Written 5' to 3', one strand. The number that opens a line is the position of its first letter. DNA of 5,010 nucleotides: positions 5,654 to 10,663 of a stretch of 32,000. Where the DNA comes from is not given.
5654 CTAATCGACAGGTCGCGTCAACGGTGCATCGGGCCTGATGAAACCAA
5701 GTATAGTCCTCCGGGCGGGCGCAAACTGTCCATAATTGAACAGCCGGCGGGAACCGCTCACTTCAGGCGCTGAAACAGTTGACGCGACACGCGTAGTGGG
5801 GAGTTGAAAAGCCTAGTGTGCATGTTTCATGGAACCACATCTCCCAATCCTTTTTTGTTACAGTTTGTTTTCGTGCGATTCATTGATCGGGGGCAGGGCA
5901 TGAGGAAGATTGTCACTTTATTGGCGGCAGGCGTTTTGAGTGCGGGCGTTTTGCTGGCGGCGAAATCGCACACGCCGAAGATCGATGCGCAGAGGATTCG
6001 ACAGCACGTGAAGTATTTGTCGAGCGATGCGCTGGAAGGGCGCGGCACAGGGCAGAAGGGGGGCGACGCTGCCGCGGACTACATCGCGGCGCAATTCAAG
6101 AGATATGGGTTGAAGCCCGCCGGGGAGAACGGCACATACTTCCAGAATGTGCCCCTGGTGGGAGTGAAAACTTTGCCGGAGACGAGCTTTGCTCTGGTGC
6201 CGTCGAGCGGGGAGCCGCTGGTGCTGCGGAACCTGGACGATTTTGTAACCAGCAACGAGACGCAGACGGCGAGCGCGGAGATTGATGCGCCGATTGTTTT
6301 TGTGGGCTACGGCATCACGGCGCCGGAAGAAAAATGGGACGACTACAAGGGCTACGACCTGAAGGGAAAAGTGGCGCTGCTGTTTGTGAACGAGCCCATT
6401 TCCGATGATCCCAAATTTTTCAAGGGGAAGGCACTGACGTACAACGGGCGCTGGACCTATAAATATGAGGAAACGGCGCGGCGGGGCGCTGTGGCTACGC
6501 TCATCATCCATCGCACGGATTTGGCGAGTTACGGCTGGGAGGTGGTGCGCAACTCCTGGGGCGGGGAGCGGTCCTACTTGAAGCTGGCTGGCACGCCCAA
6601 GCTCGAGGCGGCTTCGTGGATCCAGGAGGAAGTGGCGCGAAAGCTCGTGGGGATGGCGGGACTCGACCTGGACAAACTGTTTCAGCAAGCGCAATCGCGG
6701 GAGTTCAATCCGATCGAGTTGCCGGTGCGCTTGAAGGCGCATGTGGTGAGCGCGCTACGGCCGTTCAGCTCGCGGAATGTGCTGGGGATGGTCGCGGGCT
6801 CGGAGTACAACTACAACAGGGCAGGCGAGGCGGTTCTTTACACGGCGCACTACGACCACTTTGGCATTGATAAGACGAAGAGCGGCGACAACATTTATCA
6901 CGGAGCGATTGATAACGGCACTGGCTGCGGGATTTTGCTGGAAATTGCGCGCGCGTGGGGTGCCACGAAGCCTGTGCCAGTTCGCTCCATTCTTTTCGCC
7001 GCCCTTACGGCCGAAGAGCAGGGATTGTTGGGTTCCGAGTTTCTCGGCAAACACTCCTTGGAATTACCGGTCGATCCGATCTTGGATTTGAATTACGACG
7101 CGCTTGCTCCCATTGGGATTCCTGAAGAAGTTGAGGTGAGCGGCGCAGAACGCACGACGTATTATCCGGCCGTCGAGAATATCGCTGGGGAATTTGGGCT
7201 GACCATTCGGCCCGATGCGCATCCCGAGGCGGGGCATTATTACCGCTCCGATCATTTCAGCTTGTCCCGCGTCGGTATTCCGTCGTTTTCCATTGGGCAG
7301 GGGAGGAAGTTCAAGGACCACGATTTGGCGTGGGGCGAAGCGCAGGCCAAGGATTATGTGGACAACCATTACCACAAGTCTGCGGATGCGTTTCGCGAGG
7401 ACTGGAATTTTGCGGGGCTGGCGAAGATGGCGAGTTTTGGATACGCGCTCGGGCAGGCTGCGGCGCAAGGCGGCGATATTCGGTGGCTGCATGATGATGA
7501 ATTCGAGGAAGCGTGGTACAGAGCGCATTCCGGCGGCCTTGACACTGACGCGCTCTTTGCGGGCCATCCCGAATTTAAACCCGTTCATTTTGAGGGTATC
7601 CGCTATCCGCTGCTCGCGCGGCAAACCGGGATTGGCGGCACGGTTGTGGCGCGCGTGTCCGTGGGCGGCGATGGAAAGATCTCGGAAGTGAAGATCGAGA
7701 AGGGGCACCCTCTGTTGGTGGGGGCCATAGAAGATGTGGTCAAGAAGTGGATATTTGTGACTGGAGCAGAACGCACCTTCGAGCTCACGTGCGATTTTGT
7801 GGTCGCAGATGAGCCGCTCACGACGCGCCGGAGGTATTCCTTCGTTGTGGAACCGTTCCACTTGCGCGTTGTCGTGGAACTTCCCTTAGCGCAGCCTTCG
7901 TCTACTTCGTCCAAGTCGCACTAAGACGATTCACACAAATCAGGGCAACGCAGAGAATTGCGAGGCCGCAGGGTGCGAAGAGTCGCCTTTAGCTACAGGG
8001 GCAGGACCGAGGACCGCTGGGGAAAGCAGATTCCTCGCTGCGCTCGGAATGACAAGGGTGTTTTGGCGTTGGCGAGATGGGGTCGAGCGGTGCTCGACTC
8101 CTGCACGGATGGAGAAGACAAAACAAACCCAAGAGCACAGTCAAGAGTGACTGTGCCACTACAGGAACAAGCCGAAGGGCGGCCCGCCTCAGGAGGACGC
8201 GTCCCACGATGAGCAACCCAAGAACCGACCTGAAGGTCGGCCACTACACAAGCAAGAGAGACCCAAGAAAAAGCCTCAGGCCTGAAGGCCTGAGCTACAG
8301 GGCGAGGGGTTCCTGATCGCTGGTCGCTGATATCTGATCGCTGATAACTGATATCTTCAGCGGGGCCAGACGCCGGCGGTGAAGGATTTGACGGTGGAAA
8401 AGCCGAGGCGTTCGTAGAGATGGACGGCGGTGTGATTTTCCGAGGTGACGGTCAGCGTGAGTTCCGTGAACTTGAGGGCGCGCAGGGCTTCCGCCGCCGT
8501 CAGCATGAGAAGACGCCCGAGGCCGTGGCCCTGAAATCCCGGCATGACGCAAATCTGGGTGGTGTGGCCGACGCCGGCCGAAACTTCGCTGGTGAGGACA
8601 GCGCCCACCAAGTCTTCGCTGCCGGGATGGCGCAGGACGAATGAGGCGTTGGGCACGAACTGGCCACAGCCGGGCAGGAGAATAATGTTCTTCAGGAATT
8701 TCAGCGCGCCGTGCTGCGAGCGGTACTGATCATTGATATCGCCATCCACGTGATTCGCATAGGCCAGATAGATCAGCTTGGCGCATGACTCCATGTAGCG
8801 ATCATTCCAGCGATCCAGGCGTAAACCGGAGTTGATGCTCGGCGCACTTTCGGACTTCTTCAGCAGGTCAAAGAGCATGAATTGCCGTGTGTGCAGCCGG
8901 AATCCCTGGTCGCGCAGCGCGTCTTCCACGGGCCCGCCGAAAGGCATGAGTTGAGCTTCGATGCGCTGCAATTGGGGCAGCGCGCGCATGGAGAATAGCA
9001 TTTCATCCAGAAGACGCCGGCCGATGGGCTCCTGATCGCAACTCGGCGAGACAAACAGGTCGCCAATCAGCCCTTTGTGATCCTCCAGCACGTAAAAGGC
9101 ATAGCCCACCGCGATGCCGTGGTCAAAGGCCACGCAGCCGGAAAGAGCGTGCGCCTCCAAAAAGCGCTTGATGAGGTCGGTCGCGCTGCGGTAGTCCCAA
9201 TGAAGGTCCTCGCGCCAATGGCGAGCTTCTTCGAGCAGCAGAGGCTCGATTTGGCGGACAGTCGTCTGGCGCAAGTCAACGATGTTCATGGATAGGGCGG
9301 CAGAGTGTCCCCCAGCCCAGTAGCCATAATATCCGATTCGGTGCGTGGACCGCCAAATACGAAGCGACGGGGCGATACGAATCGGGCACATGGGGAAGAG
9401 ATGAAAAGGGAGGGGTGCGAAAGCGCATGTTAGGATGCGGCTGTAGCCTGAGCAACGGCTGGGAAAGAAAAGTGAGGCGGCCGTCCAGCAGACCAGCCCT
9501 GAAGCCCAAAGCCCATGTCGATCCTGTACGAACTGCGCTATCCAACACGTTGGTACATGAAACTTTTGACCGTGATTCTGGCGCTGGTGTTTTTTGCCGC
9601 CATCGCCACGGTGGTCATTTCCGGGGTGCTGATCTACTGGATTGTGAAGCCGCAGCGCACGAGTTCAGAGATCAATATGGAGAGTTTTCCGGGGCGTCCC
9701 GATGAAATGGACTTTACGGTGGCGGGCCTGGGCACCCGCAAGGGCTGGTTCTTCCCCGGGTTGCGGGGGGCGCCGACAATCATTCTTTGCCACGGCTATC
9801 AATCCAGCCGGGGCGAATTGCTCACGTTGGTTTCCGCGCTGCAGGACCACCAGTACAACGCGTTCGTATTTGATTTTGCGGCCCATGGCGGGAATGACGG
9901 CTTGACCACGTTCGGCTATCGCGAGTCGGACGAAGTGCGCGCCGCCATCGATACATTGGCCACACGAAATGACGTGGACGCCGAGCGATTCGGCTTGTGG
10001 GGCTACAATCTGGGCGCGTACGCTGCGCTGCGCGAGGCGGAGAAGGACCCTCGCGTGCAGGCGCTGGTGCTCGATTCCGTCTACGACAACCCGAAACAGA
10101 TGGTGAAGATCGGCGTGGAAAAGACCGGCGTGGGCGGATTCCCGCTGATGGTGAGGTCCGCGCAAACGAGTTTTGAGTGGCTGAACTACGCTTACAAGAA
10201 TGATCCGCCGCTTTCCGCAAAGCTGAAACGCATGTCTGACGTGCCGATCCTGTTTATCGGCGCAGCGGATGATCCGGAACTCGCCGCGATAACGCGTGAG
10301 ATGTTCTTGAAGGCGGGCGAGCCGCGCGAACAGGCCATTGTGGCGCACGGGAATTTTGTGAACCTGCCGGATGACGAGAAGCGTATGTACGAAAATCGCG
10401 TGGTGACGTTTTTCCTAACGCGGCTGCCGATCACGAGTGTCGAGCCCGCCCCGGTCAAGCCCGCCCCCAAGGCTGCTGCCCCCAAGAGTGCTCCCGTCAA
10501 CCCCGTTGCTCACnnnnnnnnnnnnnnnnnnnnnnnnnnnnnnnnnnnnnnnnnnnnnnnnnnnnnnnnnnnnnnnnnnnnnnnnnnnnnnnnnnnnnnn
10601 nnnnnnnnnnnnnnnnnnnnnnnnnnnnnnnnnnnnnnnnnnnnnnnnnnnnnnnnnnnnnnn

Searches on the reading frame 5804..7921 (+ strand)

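Call 17: search_protein_families(library=pfam, proteins=[window:5804-7921:+], max_evalue=0.00001)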
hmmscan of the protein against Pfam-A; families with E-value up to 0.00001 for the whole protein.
window:5804-7921:+ (706 aa): 2 families
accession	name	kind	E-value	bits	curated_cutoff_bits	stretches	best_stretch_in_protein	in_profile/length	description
PF04389.22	Peptidase_M28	-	2.3e-31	109.5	21.3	1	325-535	1-180/193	Peptidase family M28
PF03544.19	TonB_C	-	3.5e-07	31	24.6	1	599-652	3-58/79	Gram-negative bacterial TonB protein C-terminal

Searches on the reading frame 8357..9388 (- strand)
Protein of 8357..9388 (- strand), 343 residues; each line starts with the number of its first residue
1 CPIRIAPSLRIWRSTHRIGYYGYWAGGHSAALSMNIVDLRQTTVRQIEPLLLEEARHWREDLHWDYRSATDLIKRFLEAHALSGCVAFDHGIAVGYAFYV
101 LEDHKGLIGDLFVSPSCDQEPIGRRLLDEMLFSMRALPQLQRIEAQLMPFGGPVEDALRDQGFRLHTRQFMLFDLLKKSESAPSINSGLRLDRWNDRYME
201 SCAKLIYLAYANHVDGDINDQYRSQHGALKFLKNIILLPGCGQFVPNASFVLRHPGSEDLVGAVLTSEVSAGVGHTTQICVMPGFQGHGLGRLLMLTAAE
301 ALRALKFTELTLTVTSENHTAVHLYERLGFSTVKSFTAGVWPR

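Call 17: search_protein_families(library=pfam, proteins=[window:8357-9388:-], max_evalue=0.00001)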
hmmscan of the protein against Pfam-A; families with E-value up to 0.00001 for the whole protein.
window:8357-9388:- (343 aa): 4 families
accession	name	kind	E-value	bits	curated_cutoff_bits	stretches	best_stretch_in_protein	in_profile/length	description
PF00583.31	Acetyltransf_1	-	8.6e-23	81.3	20.7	1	249-330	35-116/116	Acetyltransferase (GNAT) family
PF13508.13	Acetyltransf_7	-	3.2e-17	63.1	27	1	258-331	12-83/84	Acetyltransferase (GNAT) domain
PF13673.13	Acetyltransf_10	-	6.4e-16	58.9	23.6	1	257-334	39-111/128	Acetyltransferase (GNAT) domain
PF08445.16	FR47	-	2.9e-09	37.2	22.1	1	270-333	18-80/86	FR47-like protein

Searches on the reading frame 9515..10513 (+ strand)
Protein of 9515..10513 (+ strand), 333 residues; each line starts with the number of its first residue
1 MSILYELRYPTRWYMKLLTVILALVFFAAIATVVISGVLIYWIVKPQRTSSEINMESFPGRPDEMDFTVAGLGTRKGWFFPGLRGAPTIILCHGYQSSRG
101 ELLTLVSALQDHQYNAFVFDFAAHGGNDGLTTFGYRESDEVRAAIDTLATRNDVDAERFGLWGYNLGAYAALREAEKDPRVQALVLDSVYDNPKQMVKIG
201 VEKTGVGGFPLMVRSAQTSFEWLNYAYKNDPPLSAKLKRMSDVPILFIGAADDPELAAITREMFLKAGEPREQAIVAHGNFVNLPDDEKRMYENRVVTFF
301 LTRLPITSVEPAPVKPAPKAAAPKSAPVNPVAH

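Call 17: search_protein_families(library=pfam, proteins=[window:9515-10513:+], max_evalue=0.00001)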
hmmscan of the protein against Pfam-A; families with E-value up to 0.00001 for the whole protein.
window:9515-10513:+ (333 aa): 3 families
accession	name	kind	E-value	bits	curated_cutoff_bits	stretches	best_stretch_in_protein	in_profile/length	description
PF00561.26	Abhydrolase_1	-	2.7e-08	34.2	25.8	1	87-189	1-102/245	alpha/beta hydrolase fold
PF12146.15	Hydrolase_4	-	1.1e-06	28.5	27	1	88-188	6-108/239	Serine aminopeptidase, S33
PF12697.13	Abhydrolase_6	-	6.6e-06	27.4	26.3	0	89-225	1-123/217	Alpha/beta hydrolase family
